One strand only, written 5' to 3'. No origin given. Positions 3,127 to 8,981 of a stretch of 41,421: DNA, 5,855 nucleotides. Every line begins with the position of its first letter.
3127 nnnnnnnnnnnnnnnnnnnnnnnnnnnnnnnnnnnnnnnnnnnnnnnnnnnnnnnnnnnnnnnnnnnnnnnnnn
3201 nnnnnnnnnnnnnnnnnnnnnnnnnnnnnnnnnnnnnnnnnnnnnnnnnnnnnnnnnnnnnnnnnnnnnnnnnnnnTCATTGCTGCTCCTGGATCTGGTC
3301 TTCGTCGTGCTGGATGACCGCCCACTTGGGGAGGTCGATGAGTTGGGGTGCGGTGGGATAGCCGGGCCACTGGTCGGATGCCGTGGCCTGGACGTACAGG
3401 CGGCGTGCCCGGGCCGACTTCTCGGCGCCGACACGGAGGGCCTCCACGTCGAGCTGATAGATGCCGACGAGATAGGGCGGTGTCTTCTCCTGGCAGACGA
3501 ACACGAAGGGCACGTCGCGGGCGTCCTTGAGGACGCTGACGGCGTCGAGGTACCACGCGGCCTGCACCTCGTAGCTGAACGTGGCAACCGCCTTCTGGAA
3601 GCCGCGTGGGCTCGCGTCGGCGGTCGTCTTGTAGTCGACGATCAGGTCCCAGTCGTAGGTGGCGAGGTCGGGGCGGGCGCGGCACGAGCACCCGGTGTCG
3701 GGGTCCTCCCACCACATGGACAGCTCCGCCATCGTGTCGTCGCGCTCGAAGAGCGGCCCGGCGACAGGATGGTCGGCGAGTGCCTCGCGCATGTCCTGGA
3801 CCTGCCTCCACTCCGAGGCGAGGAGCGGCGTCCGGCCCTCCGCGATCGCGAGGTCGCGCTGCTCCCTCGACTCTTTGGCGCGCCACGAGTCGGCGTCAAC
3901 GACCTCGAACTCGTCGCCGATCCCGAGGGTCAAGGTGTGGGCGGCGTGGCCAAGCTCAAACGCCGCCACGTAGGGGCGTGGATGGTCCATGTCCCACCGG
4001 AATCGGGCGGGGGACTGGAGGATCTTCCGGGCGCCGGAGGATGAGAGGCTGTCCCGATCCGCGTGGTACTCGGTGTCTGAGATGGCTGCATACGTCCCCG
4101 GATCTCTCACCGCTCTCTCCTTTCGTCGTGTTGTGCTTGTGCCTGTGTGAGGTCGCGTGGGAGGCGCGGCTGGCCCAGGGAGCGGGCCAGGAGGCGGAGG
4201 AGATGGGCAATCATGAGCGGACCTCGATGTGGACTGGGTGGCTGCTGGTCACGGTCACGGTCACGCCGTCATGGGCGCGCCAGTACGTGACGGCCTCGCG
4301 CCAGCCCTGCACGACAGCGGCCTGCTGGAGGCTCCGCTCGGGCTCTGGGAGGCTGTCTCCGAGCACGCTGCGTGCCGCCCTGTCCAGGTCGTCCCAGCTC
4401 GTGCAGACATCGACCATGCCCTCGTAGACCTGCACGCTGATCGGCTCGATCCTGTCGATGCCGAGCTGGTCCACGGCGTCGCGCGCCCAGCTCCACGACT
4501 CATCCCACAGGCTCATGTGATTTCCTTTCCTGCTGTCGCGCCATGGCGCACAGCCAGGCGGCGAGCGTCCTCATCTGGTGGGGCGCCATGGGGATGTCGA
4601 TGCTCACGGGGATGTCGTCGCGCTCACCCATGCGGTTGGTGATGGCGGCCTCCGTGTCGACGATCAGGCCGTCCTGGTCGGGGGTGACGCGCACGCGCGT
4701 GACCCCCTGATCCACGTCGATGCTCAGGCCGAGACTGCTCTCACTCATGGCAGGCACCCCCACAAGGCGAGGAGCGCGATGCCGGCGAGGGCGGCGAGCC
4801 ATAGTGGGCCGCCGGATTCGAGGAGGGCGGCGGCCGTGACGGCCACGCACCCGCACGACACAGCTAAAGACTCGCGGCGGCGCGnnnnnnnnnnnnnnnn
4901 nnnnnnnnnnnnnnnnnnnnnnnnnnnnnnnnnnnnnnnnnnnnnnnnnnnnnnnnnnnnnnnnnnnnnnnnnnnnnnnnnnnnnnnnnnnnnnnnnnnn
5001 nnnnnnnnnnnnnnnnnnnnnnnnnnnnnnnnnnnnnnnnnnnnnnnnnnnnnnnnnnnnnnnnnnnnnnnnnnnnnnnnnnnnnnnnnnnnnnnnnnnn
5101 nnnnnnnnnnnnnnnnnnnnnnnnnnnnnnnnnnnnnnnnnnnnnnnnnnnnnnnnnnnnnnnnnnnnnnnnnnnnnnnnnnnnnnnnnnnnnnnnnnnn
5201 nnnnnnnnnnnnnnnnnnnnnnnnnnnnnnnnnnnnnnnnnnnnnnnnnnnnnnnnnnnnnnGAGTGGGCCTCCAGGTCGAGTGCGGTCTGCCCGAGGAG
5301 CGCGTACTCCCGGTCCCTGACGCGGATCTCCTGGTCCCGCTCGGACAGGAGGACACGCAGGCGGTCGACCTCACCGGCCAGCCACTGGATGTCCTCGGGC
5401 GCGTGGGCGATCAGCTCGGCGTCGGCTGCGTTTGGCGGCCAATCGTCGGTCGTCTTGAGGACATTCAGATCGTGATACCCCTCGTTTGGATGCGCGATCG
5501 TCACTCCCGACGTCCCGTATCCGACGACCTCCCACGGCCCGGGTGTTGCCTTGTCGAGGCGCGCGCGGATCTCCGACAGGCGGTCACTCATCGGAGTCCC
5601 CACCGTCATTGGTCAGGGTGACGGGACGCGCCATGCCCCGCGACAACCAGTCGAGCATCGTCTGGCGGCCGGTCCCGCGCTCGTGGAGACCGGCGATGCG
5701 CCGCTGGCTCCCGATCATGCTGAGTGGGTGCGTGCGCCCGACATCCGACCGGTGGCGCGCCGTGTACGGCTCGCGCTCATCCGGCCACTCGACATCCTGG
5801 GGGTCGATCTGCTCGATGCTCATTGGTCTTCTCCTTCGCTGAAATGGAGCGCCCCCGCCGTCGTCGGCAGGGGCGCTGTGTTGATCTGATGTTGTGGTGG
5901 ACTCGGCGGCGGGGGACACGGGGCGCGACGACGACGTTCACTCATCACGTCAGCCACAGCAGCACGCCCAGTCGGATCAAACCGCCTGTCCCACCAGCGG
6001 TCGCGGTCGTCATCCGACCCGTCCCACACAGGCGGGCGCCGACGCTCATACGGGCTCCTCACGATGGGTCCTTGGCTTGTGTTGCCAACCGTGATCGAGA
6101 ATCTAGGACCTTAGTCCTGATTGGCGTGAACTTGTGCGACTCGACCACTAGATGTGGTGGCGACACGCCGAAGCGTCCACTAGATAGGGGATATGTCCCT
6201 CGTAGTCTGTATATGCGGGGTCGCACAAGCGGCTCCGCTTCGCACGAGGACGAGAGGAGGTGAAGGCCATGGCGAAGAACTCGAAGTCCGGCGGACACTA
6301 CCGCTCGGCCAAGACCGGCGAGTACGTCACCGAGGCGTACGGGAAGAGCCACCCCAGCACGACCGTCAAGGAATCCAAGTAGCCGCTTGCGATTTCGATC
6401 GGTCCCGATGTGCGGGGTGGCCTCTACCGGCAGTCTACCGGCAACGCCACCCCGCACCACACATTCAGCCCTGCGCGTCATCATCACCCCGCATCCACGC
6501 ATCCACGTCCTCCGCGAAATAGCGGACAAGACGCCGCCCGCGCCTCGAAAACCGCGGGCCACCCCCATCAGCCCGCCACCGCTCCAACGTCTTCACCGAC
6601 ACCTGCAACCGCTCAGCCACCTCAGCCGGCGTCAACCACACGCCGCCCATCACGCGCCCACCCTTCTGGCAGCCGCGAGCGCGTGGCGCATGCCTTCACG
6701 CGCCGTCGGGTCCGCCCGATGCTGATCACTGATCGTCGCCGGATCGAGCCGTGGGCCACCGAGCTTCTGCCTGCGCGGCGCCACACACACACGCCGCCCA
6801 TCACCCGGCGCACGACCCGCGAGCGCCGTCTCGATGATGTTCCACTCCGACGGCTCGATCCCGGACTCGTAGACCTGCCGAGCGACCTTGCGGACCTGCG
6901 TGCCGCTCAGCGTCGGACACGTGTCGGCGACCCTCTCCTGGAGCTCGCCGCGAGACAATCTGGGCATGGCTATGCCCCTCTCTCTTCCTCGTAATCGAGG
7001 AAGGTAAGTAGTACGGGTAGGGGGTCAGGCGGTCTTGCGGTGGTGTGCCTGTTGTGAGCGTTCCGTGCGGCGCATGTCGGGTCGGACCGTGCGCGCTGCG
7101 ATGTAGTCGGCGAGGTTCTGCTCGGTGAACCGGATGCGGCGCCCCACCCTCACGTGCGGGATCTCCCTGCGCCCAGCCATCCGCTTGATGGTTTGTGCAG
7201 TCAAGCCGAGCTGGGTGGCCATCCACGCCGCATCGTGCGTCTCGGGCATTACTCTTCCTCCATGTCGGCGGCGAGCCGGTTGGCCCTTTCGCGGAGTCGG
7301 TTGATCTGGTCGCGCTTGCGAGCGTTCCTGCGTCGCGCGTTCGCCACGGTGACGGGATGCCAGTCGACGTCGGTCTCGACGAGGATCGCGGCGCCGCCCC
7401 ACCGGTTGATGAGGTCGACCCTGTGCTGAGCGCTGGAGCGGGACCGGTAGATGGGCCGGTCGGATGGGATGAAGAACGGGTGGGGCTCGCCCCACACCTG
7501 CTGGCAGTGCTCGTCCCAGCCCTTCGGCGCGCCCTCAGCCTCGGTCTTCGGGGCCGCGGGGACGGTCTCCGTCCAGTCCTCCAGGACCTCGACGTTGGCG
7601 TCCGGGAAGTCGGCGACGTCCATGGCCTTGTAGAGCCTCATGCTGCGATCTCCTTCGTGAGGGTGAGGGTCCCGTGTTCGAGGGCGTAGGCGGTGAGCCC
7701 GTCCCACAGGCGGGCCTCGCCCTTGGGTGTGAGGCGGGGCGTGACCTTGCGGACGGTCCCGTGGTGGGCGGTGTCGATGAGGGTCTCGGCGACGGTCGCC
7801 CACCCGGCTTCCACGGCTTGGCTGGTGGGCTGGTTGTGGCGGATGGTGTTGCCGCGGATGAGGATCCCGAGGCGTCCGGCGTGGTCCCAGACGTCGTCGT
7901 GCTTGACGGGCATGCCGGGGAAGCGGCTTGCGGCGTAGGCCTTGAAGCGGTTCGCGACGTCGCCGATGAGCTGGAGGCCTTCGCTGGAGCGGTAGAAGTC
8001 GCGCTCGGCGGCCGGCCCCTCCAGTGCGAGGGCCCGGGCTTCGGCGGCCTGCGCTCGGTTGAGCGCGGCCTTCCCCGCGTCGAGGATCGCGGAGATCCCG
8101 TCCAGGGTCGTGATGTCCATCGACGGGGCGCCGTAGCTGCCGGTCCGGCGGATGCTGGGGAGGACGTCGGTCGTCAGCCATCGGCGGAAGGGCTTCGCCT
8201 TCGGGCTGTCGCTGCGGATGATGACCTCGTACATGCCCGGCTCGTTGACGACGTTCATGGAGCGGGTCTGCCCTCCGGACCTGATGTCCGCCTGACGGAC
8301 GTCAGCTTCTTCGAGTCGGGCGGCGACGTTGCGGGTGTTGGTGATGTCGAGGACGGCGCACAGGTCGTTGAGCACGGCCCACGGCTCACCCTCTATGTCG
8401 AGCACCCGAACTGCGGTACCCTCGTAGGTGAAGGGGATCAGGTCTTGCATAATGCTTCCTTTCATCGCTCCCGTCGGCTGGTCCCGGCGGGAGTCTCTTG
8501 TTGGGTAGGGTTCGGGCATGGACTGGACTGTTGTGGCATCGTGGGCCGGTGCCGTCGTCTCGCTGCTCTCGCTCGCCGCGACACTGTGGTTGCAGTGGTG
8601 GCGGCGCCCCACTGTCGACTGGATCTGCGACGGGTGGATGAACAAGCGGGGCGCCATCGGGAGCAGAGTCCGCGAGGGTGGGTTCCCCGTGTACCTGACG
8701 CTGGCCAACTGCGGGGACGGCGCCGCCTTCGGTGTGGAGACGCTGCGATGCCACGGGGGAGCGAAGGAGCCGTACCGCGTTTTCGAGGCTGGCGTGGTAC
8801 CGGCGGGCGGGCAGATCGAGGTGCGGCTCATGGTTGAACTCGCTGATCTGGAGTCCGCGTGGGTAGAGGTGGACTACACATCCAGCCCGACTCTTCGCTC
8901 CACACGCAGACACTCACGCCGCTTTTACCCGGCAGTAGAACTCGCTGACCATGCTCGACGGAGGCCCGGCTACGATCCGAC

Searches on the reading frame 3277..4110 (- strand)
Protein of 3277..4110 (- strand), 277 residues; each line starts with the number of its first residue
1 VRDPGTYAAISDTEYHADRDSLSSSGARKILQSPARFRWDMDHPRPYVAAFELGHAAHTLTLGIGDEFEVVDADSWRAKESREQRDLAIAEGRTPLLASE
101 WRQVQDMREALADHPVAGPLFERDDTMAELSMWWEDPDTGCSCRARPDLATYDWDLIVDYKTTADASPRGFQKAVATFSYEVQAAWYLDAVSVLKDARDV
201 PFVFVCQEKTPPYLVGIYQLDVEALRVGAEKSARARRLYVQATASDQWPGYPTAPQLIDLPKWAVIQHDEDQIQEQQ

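Call 23: search_protein_families(library=pfam, proteins=[window:3277-4110:-], max_evalue=0.01)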
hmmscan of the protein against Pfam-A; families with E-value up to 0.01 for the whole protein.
window:3277-4110:- (277 aa): 2 families
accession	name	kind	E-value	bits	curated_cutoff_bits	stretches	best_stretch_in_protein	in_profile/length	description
PF12684.13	DUF3799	-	4.7e-22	79.3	26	1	23-251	1-223/233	PDDEXK-like domain of unknown function (DUF3799)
PF12705.13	PDDEXK_1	-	0.007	16.8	22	1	22-196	2-174/247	PD-(D/E)XK nuclease superfamily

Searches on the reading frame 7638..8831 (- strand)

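Call 22: search_protein_families(library=pfam, proteins=[window:7638-8831:-], max_evalue=0.01)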
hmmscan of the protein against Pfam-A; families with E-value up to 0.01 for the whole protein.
window:7638-8831:- (397 aa): 2 families
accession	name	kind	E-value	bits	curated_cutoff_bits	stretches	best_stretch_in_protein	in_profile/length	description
PF02498.22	Bro-N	-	3.2e-20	73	25.6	1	141-225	2-96/96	BRO family, N-terminal domain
PF03374.19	ANT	-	7.3e-07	29.9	25.3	1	276-379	13-105/108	Phage antirepressor protein KilAC domain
